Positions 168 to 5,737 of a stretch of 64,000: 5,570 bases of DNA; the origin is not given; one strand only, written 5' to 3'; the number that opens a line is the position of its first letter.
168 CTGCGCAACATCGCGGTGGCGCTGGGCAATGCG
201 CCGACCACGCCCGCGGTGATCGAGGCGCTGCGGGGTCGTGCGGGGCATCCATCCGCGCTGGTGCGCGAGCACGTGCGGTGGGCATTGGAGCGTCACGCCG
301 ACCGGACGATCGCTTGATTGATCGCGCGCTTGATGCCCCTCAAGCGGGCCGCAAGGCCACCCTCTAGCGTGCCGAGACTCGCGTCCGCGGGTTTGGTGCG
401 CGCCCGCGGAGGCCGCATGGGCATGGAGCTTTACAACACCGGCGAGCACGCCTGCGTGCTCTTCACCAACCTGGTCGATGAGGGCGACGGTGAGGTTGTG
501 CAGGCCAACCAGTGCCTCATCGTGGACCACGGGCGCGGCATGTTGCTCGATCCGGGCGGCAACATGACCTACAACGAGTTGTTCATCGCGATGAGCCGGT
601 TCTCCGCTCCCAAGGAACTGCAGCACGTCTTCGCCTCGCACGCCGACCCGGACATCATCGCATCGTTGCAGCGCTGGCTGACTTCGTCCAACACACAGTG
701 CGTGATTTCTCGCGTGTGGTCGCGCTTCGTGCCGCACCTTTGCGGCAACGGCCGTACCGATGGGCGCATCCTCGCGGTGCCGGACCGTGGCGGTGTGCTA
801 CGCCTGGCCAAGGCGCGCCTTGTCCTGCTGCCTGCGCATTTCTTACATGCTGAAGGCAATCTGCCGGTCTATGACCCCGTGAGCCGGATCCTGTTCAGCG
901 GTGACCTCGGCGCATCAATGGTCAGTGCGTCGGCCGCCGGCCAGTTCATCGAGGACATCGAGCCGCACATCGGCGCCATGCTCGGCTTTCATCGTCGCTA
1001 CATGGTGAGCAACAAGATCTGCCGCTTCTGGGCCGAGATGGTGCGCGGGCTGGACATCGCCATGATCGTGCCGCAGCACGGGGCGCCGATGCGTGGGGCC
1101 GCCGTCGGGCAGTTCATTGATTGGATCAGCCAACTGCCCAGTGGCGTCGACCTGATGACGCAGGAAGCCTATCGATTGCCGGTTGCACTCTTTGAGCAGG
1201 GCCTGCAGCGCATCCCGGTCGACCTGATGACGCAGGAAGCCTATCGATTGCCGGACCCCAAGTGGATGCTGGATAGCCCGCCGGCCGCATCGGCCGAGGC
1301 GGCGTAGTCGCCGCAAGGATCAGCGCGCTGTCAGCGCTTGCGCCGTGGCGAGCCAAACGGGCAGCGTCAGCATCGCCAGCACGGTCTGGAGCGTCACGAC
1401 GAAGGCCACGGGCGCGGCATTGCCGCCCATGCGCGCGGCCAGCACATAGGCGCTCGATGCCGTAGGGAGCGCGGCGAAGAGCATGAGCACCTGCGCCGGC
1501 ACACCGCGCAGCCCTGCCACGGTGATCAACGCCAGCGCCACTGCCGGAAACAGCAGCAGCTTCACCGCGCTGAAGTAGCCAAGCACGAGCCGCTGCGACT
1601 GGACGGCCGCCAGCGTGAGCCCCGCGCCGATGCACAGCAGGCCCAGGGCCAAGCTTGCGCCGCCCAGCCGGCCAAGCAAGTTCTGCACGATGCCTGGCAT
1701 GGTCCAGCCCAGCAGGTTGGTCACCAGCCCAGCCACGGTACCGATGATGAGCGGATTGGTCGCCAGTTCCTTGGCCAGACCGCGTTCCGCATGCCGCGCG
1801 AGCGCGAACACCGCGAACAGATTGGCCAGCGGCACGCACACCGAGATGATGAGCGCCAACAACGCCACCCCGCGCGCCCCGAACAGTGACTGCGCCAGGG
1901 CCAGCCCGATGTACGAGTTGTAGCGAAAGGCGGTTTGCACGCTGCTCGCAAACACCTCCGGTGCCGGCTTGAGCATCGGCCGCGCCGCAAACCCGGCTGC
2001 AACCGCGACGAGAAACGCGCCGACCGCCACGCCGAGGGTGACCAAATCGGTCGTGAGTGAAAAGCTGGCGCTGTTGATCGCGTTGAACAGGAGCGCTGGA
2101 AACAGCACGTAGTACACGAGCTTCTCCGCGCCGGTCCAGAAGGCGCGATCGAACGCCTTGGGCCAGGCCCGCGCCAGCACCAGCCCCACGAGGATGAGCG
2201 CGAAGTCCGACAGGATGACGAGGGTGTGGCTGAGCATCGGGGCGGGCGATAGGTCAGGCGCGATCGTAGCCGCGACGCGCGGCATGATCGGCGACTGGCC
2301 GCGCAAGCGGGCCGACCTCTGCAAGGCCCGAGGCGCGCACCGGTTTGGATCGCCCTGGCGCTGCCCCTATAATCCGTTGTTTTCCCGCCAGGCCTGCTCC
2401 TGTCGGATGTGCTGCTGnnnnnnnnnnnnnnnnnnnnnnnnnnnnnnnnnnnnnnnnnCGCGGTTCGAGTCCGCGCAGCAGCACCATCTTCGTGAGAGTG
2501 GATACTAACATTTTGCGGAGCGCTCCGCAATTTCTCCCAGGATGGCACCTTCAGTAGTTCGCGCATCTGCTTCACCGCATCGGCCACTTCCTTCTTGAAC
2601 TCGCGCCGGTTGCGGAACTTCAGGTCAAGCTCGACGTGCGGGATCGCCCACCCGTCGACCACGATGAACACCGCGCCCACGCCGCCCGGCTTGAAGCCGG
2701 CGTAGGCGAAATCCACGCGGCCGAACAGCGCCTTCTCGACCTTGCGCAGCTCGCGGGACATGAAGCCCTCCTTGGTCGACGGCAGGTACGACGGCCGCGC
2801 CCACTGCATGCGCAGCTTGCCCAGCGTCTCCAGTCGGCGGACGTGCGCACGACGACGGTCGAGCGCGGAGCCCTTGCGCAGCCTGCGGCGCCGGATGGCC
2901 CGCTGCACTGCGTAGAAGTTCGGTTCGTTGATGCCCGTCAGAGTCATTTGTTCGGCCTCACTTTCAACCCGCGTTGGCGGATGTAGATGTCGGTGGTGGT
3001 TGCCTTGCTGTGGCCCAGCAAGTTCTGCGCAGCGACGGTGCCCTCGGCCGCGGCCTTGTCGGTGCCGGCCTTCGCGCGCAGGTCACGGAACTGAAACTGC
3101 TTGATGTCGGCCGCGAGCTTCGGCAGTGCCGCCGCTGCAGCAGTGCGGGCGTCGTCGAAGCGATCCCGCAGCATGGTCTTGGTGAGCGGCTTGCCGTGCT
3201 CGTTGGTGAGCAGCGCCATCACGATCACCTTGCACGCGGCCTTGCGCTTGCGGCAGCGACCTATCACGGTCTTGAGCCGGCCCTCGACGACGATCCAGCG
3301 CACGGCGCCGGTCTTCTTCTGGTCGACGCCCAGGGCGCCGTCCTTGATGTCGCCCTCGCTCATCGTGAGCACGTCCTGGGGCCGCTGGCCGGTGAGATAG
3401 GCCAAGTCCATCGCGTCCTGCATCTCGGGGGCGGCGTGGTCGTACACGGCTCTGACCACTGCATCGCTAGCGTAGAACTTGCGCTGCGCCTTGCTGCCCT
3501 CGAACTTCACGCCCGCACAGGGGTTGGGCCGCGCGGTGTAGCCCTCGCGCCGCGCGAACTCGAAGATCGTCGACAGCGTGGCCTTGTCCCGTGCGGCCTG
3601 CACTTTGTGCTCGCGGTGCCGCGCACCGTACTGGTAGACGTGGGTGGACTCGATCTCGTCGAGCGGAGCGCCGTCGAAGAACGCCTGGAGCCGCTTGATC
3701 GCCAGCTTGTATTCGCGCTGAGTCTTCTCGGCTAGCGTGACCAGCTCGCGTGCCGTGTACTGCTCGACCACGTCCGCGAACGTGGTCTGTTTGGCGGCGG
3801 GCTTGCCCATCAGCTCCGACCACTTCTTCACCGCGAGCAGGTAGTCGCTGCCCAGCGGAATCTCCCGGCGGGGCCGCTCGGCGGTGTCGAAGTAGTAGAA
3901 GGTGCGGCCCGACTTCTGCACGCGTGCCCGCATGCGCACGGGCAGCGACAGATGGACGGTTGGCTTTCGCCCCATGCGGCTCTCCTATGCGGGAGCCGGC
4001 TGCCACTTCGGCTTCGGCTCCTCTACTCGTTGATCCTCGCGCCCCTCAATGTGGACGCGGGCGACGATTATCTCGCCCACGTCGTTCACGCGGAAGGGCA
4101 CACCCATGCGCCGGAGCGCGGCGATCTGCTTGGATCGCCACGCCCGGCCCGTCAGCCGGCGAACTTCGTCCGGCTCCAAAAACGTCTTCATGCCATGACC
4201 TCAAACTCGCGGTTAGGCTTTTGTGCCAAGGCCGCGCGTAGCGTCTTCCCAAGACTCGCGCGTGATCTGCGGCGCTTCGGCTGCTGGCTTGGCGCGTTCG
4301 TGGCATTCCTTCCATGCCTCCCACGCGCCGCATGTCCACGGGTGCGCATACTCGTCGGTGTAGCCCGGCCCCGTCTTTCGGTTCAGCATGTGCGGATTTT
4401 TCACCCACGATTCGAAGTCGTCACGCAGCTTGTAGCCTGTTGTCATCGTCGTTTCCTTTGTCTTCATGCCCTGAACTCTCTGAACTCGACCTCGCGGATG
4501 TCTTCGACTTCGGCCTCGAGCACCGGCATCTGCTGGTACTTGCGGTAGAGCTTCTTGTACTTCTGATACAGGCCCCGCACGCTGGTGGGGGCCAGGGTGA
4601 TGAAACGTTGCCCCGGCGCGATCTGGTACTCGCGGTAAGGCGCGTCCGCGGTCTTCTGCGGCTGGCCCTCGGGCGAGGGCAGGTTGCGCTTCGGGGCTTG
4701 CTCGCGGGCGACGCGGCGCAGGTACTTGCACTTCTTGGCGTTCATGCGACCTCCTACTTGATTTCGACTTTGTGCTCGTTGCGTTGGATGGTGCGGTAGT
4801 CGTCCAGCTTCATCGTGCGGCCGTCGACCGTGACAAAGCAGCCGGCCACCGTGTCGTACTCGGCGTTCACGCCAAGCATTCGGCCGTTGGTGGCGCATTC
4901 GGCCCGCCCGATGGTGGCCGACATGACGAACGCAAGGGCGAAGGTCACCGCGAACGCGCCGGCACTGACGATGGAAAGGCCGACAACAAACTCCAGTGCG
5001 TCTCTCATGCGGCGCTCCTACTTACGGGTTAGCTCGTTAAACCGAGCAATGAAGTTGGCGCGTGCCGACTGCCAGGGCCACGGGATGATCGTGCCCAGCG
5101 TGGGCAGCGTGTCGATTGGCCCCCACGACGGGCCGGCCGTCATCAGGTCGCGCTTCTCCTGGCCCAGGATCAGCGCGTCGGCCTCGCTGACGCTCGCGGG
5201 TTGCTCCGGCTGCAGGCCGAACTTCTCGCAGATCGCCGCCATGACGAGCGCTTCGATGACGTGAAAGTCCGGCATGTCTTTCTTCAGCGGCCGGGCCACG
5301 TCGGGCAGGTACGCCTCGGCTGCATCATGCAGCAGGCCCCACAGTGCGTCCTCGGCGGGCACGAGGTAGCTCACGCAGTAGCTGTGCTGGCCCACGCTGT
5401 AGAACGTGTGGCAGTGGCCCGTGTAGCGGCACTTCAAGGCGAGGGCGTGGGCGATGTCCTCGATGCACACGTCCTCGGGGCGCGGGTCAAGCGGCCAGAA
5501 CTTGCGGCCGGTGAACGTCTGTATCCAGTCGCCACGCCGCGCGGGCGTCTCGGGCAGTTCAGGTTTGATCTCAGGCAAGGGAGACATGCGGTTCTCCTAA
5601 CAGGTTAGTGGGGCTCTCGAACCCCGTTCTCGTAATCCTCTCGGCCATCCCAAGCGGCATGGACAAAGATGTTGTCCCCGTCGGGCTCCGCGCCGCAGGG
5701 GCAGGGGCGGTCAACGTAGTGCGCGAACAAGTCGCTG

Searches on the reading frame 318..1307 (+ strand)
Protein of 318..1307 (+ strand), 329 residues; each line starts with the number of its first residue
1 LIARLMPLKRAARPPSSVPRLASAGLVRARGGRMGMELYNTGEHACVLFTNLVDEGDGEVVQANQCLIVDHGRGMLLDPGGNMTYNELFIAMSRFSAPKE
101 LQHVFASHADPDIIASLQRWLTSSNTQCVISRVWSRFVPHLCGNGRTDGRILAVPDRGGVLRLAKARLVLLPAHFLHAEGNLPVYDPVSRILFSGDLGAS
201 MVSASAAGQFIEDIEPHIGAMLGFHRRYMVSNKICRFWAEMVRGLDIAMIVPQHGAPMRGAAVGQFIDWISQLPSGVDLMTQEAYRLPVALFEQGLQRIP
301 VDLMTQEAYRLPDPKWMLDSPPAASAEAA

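Call 12: search_protein_families(library=pfam, proteins=[window:318-1307:+], max_evalue=0.001)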
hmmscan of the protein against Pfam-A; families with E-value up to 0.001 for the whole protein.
window:318-1307:+ (329 aa): 2 families
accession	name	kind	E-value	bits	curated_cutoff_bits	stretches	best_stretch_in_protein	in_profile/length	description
PF19583.5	ODP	-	1.3e-68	231.2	27.2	1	61-255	1-194/194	ODP family beta lactamase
PF00753.33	Lactamase_B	-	3.4e-16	60.2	22.7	1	60-254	3-196/196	Metallo-beta-lactamase superfamily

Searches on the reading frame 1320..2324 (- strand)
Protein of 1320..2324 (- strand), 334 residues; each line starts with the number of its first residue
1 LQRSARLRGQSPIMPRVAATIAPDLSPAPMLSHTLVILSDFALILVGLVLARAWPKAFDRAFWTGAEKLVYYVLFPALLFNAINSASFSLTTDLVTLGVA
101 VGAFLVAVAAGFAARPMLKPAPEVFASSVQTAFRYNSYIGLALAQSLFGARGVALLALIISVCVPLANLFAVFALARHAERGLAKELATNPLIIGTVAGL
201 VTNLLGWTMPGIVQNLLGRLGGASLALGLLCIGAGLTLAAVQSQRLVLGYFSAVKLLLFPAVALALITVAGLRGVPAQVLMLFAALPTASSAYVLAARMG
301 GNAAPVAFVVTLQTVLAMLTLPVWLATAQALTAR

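Call 11: search_protein_families(library=pfam, proteins=[window:1320-2324:-], max_evalue=0.001)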
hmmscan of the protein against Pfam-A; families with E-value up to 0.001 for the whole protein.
window:1320-2324:- (334 aa): 1 family
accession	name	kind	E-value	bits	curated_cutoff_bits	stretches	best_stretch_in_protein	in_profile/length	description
PF03547.23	Mem_trans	-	2e-21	76.4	25.7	2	184-325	197-343/343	Membrane transport protein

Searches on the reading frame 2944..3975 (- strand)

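Call 11: search_protein_families(library=pfam, proteins=[window:2944-3975:-], max_evalue=0.001)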
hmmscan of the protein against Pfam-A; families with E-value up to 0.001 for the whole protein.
window:2944-3975:- (343 aa): 2 families
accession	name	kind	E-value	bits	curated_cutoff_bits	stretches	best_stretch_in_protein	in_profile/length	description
PF00589.27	Phage_integrase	-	1.7e-10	41.3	27.1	1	186-334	25-168/172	Phage integrase family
PF13495.12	Phage_int_SAM_4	-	0.00011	23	27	1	75-129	8-63/85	Phage integrase, N-terminal SAM-like domain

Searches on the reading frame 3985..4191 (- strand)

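Call 71: search_protein_families(library=pfam, proteins=[window:3985-4191:-], max_evalue=0.01)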
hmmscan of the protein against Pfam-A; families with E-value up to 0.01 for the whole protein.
window:3985-4191:- (68 aa): 1 family
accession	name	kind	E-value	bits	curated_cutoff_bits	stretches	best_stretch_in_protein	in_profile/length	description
PF13986.11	DUF4224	-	7.1e-11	42.3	22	1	4-48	1-45/45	Domain of unknown function (DUF4224)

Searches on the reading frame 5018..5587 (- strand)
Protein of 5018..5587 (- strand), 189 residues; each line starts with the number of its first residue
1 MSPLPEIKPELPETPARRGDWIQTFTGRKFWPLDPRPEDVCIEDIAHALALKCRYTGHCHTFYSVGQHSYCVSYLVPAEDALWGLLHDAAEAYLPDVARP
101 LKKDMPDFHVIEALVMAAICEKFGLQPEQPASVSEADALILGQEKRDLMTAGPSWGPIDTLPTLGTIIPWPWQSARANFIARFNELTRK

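Call 12: search_protein_families(library=pfam, proteins=[window:5018-5587:-], max_evalue=0.001)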
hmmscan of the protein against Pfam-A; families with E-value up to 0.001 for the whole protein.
window:5018-5587:- (189 aa): 0 families

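Call 33: search_protein_families(library=phrogs, proteins=[window:5018-5587:-], max_evalue=0.001)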
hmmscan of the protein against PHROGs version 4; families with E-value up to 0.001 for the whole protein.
window:5018-5587:- (189 aa): 5 families
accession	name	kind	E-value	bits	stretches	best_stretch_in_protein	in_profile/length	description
phrog_318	-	other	3.1e-70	238.2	1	14-188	92-269/296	deoxyribonucleoside 5' monophosphate phosphatase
phrog_8467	-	other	3.1e-45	155.3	1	20-188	23-193/195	deoxyribonucleoside 5' monophosphate phosphatase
phrog_20276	-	unknown function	1.3e-22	81.2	1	21-115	3-97/103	-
phrog_6402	-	other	4.3e-18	66.6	1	87-188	2-106/111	deoxyribonucleoside 5' monophosphate phosphatase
phrog_21461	-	other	2.6e-13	50.3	1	20-68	2-50/52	phosphohydrolase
